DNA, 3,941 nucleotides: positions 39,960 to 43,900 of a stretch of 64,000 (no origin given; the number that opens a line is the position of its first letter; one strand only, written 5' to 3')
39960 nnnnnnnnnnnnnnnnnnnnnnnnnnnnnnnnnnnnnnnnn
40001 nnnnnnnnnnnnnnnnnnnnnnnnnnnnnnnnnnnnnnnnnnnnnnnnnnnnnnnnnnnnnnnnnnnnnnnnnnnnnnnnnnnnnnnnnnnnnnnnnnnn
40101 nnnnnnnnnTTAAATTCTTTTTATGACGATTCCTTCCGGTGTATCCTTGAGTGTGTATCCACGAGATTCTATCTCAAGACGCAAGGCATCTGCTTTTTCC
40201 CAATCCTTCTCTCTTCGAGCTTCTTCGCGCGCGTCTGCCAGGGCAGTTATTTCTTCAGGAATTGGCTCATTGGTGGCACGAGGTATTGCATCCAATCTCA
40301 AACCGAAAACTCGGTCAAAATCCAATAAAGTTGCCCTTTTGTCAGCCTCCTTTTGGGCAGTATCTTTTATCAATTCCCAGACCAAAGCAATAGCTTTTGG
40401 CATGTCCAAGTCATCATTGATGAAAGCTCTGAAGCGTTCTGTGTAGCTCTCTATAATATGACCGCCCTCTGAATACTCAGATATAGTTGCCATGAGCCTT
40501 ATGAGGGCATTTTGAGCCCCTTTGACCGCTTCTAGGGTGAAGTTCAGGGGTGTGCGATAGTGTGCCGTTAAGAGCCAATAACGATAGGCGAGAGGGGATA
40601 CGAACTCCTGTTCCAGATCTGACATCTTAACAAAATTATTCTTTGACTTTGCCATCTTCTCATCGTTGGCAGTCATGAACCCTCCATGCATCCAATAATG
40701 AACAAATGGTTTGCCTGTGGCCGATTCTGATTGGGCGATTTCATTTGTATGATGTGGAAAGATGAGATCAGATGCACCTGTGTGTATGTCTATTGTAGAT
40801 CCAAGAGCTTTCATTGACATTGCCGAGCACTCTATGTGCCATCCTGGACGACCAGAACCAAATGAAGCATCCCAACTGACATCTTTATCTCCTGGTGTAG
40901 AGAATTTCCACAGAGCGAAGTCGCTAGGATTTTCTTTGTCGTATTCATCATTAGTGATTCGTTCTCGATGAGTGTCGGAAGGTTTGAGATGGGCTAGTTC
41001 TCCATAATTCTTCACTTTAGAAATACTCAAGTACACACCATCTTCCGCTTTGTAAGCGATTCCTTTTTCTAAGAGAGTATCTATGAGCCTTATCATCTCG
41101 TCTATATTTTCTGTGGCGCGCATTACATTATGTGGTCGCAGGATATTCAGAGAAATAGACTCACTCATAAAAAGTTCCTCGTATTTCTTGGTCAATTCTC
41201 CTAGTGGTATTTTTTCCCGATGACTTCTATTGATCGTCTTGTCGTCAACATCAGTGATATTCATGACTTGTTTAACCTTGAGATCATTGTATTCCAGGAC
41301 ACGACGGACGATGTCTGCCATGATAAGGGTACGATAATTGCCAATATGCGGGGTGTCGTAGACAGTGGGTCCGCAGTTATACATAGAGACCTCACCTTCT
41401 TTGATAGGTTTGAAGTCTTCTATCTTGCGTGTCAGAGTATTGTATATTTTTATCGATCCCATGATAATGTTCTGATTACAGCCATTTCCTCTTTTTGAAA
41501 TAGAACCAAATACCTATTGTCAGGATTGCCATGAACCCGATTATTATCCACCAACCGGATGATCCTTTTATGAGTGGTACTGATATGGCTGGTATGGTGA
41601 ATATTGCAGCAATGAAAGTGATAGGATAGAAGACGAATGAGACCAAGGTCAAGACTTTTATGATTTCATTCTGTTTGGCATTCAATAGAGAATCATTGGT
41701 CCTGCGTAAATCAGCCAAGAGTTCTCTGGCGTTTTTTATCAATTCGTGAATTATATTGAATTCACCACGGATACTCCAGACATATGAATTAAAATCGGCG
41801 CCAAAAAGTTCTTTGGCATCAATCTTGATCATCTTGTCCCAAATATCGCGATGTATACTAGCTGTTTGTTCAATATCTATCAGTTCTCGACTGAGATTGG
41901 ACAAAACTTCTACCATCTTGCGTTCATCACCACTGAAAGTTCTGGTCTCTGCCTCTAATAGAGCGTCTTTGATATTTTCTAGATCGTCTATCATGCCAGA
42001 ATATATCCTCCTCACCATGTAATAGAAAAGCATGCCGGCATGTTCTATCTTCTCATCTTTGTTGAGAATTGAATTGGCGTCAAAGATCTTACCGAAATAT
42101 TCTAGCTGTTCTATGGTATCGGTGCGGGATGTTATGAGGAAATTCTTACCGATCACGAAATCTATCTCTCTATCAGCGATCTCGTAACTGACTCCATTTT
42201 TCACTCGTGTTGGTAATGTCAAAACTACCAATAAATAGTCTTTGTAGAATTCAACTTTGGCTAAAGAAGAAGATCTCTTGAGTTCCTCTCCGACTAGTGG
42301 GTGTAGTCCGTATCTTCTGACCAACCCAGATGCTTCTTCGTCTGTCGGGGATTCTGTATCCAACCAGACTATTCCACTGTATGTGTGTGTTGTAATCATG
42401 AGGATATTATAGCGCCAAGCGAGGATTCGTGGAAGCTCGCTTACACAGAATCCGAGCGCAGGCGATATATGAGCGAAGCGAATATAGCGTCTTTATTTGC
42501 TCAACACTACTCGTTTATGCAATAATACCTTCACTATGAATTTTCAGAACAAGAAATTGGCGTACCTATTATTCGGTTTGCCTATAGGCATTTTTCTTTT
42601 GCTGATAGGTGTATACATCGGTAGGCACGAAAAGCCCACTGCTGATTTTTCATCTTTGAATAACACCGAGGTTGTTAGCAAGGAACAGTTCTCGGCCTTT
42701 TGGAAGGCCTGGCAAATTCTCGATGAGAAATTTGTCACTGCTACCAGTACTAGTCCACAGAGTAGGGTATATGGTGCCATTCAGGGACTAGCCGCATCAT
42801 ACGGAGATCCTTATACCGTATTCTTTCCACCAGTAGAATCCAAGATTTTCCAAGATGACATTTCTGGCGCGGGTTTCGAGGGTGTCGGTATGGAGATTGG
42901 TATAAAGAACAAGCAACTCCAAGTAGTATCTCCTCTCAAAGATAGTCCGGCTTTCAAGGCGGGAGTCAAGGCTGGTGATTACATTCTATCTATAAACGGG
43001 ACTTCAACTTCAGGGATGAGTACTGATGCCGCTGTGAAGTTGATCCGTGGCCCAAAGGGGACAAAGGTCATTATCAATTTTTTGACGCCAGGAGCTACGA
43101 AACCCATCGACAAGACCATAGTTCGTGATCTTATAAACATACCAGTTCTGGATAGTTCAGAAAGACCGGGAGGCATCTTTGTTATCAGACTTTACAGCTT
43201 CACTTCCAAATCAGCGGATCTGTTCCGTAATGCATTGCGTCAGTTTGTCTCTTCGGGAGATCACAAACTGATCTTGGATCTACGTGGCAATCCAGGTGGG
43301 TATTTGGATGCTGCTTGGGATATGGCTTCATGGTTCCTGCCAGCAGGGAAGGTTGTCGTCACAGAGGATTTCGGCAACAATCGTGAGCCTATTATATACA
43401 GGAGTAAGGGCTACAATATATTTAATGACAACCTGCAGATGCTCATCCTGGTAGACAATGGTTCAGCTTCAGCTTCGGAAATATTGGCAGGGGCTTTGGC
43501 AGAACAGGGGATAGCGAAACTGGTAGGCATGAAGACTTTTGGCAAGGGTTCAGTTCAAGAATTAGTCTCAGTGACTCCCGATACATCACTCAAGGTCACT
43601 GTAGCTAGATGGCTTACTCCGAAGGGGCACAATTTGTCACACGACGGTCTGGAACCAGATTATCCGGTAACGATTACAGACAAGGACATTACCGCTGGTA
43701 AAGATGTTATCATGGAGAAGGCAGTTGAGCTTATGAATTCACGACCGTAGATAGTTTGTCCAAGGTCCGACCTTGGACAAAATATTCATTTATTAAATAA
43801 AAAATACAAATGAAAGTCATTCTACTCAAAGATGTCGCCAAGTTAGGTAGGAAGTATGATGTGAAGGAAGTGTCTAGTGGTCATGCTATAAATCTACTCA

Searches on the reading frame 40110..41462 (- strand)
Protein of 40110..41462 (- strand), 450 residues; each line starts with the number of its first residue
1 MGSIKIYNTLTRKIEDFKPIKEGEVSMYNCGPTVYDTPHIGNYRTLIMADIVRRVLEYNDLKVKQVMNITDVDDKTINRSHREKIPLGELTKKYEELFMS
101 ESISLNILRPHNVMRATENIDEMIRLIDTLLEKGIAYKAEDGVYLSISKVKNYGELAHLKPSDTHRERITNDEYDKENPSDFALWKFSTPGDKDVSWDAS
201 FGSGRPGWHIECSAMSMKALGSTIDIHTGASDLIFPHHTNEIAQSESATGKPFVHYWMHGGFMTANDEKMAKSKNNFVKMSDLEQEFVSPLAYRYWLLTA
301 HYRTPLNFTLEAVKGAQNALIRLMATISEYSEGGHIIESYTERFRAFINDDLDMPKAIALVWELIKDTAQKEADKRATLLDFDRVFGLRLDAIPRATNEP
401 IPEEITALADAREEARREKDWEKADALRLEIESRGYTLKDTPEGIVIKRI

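Call 35: search_protein_families(library=pfam, proteins=[window:40110-41462:-], max_evalue=0.001)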
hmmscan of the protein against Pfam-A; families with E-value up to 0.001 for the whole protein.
window:40110-41462:- (450 aa): 4 families
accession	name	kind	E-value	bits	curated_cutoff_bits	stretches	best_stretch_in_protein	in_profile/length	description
PF01406.26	tRNA-synt_1e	-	4.3e-105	351.8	27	1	17-317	2-300/301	tRNA synthetases class I (C) catalytic domain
PF09334.17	tRNA-synt_1g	-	4.2e-10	39.4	20.1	1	234-318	292-376/391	tRNA synthetases class I (M)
PF23493.1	CysS_C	-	5.8e-08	33.2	23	1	401-442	4-45/51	Cysteinyl-tRNA ligase anticodon binding domain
PF01921.24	tRNA-synt_1f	-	1.1e-05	24.9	27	1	22-74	20-72/360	tRNA synthetases class I (K)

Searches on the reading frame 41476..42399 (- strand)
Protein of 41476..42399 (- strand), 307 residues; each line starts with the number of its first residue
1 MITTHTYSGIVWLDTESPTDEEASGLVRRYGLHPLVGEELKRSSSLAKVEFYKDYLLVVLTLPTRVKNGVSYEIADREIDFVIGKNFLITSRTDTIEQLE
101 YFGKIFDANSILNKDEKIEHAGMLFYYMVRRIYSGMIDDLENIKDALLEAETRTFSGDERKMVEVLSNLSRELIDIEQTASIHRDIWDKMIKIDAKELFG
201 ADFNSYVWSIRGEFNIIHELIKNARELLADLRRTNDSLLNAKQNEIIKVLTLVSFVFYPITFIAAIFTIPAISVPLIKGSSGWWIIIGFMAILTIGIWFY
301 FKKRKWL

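Call 35: search_protein_families(library=pfam, proteins=[window:41476-42399:-], max_evalue=0.001)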
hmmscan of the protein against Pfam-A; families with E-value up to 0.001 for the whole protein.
window:41476-42399:- (307 aa): 1 family
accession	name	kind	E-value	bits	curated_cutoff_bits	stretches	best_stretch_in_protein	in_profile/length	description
PF01544.23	CorA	-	5.9e-48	164.1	27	1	8-303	2-292/292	CorA-like Mg2+ transporter protein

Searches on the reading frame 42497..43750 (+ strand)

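Call 35: search_protein_families(library=pfam, proteins=[window:42497-43750:+], max_evalue=0.001)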
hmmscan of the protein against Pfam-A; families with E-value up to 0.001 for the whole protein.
window:42497-43750:+ (417 aa): 5 families
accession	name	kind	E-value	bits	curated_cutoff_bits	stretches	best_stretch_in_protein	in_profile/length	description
PF03572.23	Peptidase_S41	-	4.8e-43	147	24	1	229-391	4-165/165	Peptidase family S41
PF17820.7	PDZ_6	-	1.1e-12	47.9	27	1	143-193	2-50/54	PDZ domain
PF00595.29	PDZ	-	1.5e-11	44.9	23.2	1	124-191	11-76/81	PDZ domain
PF13180.12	PDZ_2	-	3.1e-06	27.8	27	1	138-202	11-74/80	PDZ domain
PF22694.1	CtpB_N-like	-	7.7e-05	23.5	27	1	47-109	20-80/85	Activating protease CtpB N-terminal domain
